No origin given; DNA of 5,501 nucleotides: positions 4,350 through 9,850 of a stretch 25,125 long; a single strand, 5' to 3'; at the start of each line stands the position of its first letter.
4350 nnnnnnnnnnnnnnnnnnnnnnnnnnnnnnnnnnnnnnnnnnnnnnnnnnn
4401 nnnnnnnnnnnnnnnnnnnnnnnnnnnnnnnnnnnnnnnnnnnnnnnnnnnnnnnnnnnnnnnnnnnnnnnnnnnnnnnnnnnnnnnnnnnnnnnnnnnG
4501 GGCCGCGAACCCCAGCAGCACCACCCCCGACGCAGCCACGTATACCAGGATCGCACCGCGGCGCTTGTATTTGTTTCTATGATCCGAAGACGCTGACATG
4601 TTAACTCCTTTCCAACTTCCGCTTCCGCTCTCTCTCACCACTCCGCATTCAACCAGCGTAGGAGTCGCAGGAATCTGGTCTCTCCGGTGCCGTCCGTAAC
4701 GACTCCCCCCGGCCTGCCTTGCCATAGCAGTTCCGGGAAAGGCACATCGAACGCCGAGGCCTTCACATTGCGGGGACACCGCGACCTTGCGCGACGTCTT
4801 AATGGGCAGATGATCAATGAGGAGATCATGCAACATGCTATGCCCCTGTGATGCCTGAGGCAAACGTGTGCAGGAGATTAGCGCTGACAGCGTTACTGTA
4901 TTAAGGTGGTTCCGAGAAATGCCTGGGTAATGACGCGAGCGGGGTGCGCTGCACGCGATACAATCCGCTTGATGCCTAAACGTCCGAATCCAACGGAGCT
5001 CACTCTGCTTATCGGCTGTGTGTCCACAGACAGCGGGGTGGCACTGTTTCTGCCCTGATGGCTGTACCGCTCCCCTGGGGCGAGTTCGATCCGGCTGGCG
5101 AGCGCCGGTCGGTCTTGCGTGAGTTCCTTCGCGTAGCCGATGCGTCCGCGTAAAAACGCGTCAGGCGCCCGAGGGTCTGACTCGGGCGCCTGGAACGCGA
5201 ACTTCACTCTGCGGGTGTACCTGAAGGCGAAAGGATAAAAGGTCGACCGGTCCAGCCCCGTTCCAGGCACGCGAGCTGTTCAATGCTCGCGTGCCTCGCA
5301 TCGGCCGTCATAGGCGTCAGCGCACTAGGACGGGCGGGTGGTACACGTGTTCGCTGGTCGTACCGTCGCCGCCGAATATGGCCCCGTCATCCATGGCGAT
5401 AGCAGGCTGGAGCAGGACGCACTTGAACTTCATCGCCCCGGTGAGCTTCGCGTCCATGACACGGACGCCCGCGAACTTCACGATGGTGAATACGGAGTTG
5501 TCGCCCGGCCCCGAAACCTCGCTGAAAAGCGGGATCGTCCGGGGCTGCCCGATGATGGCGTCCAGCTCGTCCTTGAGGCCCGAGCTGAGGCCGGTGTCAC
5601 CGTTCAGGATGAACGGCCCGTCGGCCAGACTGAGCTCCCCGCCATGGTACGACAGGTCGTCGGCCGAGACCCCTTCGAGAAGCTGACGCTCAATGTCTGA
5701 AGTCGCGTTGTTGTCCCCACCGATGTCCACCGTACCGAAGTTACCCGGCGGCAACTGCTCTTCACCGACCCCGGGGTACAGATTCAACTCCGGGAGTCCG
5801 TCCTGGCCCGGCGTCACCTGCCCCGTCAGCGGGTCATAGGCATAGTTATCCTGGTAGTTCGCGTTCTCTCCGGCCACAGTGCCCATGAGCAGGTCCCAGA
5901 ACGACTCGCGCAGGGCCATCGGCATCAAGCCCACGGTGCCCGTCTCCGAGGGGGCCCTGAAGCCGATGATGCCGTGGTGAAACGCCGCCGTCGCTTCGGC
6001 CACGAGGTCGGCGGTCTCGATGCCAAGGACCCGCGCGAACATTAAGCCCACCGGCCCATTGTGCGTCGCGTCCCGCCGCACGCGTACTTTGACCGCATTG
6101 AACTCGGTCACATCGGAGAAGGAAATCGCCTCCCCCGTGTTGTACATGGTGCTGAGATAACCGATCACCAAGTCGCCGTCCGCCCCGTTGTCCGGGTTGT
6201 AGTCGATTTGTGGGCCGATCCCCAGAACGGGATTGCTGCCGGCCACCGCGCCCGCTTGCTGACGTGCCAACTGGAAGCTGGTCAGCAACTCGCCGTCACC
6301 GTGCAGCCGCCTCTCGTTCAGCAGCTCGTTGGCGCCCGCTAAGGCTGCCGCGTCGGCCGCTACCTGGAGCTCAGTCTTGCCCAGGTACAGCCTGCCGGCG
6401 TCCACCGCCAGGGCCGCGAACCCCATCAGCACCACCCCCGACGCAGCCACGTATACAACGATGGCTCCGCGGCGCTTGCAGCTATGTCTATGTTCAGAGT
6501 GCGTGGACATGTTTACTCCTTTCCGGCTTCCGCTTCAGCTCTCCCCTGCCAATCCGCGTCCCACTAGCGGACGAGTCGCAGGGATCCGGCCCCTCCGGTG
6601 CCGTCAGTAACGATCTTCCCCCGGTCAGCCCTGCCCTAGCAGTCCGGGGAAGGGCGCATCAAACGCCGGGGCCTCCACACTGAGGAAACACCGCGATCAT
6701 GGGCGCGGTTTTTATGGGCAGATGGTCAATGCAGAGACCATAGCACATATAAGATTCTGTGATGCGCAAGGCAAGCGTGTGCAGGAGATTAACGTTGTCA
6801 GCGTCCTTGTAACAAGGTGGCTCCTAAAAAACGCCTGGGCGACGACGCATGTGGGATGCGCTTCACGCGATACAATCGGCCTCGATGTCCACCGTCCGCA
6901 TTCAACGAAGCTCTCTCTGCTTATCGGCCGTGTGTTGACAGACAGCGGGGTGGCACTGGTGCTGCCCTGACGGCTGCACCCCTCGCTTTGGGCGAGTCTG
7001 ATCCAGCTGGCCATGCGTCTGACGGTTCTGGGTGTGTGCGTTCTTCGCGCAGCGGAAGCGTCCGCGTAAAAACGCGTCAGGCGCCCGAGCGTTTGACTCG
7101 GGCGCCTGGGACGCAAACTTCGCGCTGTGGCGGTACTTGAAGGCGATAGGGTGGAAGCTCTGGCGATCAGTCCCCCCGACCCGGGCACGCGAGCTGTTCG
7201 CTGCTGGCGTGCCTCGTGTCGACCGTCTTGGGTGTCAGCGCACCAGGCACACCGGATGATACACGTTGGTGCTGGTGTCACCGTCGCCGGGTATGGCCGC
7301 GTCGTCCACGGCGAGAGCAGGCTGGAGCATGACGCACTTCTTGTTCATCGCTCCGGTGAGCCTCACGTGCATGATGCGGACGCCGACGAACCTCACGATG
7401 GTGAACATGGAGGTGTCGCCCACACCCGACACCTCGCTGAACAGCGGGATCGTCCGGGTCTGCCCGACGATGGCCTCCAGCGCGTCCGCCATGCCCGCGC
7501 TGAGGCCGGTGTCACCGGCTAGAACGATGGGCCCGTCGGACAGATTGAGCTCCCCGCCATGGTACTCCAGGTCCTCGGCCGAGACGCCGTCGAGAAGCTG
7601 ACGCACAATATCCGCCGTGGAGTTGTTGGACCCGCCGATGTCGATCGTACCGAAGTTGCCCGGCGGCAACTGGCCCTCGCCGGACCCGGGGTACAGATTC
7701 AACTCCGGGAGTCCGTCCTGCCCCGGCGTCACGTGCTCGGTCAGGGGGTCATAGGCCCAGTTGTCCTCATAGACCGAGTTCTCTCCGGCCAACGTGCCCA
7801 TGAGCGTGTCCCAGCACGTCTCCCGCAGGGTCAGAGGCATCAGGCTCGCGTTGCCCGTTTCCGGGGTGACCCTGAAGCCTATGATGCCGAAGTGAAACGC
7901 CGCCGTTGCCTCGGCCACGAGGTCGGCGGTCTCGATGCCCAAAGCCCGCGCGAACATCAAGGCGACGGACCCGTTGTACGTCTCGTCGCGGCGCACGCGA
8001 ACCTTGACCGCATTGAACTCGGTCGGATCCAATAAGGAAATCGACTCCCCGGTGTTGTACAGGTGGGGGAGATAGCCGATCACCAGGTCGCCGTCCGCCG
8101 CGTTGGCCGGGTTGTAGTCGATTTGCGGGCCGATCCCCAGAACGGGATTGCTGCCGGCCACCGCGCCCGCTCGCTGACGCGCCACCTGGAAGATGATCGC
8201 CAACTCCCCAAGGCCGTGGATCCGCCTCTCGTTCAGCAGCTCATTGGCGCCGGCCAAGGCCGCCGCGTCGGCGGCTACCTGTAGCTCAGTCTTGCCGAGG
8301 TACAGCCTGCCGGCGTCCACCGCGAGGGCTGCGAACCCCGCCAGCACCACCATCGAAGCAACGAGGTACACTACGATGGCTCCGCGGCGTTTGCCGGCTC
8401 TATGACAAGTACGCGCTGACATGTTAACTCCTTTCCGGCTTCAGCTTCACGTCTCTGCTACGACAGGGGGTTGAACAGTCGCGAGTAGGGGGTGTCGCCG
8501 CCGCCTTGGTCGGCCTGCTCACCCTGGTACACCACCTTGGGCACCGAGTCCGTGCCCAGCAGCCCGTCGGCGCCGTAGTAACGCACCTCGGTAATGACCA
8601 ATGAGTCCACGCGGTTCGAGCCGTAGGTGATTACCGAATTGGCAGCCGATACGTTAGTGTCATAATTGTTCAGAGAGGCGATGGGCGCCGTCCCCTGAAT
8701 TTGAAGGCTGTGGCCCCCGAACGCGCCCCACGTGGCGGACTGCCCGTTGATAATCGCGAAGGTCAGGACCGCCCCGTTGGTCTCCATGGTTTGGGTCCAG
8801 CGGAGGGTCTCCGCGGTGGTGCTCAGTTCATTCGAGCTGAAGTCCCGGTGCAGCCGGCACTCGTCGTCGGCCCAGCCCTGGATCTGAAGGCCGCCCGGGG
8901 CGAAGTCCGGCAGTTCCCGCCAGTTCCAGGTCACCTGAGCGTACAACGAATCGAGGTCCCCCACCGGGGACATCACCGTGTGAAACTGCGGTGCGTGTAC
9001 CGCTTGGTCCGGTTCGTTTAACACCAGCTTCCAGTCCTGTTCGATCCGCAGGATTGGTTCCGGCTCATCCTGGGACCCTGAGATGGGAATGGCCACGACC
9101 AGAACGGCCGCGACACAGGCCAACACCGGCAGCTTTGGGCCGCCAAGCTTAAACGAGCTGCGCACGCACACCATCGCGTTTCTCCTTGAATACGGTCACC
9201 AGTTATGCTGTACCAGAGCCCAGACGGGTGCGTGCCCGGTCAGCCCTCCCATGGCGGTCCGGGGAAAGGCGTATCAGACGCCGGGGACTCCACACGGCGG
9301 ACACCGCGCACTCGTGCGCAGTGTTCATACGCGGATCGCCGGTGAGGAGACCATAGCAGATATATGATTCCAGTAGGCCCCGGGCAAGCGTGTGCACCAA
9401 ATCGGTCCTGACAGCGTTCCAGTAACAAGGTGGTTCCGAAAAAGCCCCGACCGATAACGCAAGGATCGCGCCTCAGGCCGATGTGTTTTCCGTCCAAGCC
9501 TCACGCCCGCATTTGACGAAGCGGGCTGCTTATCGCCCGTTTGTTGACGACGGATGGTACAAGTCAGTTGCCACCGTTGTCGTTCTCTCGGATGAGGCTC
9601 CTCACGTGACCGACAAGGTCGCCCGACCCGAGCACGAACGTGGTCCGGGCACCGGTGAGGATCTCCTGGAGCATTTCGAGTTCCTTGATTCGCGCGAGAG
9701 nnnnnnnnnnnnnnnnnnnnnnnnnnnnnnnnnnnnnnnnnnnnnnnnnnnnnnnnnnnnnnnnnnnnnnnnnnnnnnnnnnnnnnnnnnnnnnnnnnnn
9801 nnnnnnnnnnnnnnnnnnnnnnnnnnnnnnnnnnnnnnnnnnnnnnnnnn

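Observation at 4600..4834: Conserved ~225-nt structured 5' leader upstream of four genes, a candidate new cis-regulatory RNA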

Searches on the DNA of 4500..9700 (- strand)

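Call 4: search_rna_families(source=window, start=4500, end=9700, threshold=evalue, max_evalue=5)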
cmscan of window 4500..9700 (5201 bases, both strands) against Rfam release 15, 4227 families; matches with E-value up to 5: 4.
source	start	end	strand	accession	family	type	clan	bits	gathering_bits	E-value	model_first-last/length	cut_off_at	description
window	4935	5008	+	RF01057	SAH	Cis-reg; riboswitch;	-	20.8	37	1.4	1-78/78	no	SAH (S-adenosyl-L-homocysteine) riboswitch aptamer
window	5205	5309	-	RF01552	TB9Cs1H2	Gene; snRNA; snoRNA; HACA-box;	-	20.6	35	2.8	1-86/86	no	Trypanosomatid snoRNA TB9Cs1H2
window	5548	5590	+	RF01275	sR22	Gene; snRNA; snoRNA; CD-box;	-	18.8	40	2.4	1-58/58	no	Small nucleolar RNA sR22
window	5399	5553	+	RF02471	Ms_IGR-5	Gene; sRNA;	-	15.5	45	2.7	1-184/184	no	Actinobacteria sRNA Ms_IGR-5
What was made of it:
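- On Any Rfam family (riboswitches including c-di-GMP-I/II, thermometers, leaders, sRNAs): At E up to 5 over 4500-9700, four weak hits, none inside a leader (call 4).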

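Call 35: build_rna_model(alignment_id=A6)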
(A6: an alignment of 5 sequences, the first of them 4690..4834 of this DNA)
Model R1 built from alignment A6 (5 sequences, 148 columns); structure: RNAalifold consensus.
model positions 145; base pairs 39; branch points 3; effective number of sequences 1.4; information 0.59 bits per position. Calibrated on 0.2 Mb of random sequence (short: E-values are rough).
structure used (alignment columns):
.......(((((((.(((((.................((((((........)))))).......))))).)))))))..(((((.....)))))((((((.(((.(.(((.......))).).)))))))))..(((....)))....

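Call 38: search_with_rna_model(model_id=R1, sources=[window, L001, L002, L003, L004, L005, L006, L007, L008, L009, L010, L011, L012, L013, L014, L015, L016, L017, L018, L019, L020, L021, L022, L023, L024, L025, L026, L027, L028, L029, L030, L031, L032, L033, L034, L035, L036, L037, L038, L039, L040, L041, L042, L043, L044, L045, L046, L047, L048, L049, L050, L051, L052, L053, L054, L055, L056, L057, L058, L059, L060, L061, L062, L063, L064, L065, L066, L067, L071, L073, L083, L084], max_evalue=10)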
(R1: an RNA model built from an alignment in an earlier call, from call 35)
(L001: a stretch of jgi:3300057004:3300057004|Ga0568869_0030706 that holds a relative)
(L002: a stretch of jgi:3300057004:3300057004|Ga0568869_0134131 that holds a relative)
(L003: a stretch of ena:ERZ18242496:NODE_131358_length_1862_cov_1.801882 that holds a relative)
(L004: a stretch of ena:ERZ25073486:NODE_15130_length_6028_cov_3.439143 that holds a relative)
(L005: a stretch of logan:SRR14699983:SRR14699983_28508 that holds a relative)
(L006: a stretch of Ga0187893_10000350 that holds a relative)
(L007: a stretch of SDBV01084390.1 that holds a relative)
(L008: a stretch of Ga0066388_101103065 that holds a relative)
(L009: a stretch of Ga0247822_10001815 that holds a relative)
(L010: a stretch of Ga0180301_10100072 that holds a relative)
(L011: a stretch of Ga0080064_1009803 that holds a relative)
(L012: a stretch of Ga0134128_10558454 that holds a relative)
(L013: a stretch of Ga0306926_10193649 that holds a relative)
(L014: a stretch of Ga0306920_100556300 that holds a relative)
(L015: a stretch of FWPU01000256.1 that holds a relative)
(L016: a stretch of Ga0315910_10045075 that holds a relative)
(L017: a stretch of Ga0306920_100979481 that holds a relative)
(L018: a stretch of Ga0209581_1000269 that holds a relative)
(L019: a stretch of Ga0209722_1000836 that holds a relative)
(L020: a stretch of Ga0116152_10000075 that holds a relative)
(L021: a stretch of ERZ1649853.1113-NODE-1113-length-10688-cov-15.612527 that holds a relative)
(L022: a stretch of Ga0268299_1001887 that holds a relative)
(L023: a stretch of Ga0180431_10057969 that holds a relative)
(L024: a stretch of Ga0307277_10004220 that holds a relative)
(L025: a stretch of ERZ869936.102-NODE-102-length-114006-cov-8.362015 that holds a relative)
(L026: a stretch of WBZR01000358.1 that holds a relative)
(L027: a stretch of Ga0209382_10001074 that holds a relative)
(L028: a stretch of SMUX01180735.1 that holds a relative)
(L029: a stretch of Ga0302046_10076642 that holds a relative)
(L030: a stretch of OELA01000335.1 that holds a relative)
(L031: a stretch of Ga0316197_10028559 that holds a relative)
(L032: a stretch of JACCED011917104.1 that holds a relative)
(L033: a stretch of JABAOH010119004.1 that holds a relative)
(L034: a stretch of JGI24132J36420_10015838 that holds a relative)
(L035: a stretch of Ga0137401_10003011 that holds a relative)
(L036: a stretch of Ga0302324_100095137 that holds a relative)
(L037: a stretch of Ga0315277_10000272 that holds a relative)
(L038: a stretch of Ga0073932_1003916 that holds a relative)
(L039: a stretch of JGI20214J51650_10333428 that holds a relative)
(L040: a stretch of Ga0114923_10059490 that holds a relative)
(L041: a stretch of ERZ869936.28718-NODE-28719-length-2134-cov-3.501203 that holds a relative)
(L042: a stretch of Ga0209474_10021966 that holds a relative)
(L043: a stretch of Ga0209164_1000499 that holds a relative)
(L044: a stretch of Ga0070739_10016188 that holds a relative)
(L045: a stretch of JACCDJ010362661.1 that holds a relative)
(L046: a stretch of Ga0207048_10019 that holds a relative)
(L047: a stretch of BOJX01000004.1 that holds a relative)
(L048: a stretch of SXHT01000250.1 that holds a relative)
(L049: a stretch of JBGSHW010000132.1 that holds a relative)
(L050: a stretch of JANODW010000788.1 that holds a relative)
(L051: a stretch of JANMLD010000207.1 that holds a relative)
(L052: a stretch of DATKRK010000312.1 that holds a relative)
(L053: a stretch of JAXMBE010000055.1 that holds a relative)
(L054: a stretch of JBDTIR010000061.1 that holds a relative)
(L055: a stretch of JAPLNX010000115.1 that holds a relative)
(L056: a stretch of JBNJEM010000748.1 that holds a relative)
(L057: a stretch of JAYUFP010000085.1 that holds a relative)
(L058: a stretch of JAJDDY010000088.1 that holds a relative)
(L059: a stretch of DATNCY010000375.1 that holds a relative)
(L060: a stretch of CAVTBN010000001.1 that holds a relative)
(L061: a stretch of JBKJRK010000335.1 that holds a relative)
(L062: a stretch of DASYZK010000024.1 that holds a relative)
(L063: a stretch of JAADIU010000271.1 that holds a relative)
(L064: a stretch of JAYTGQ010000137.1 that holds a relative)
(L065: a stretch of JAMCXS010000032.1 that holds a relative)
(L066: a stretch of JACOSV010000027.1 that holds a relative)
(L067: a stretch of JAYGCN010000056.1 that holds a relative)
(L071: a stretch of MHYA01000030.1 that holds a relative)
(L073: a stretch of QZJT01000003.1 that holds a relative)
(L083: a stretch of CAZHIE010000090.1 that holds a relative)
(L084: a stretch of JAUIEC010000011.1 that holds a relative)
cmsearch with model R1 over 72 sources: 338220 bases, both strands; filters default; matches with E-value up to 10: 17.
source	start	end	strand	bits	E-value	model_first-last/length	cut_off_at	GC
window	6601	6745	-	157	8.6e-34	1-145/145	no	0.61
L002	35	179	+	150.4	2.8e-32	1-145/145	no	0.68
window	9216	9358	-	144.7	5.5e-31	1-145/145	no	0.69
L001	1760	1905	+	136.2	4.7e-29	1-145/145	no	0.6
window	4690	4833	-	132.3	3.7e-28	1-145/145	no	0.6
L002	1878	2023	+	127.3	5.1e-27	1-145/145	no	0.62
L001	1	44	+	30.6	6.2e-05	102-145/145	5'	0.64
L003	1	32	+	17.5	0.059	114-145/145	5'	0.66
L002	1953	2044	-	16.7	0.089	1-145/145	no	0.66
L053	3995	4138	-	11.4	1.5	1-145/145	no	0.67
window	6686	6716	+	11.3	1.6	33-63/145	no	0.52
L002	130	162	-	10.1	2.9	96-128/145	no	0.73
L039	558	584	+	9.8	3.4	99-125/145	no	0.78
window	9235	9263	+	9.6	3.7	98-126/145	no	0.79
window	6615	6652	+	8.8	5.9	94-130/145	no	0.71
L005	6710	6727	-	8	8.6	38-55/145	no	0.72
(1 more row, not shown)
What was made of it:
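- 9175..9358 (-): Copy 3 leader, the ancestral type: 5'UTR of geneX, ~180 nt from the predicted start site to the ATG at 9174. CM hit 9216-9358 at E 5.5e-31 (call 38).
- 6511..6745 (-): Copy 2 leader, composite type, 235 nt. CM hit 6601-6745 at E 8.6e-34 (call 38).
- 4600..4834 (-): Copy 1 leader, composite type, 235 nt: the interval of the finding. P1 is degraded here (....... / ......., two broken pairs). CM hit 4690-4833 at E 3.7e-28 (call 38).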
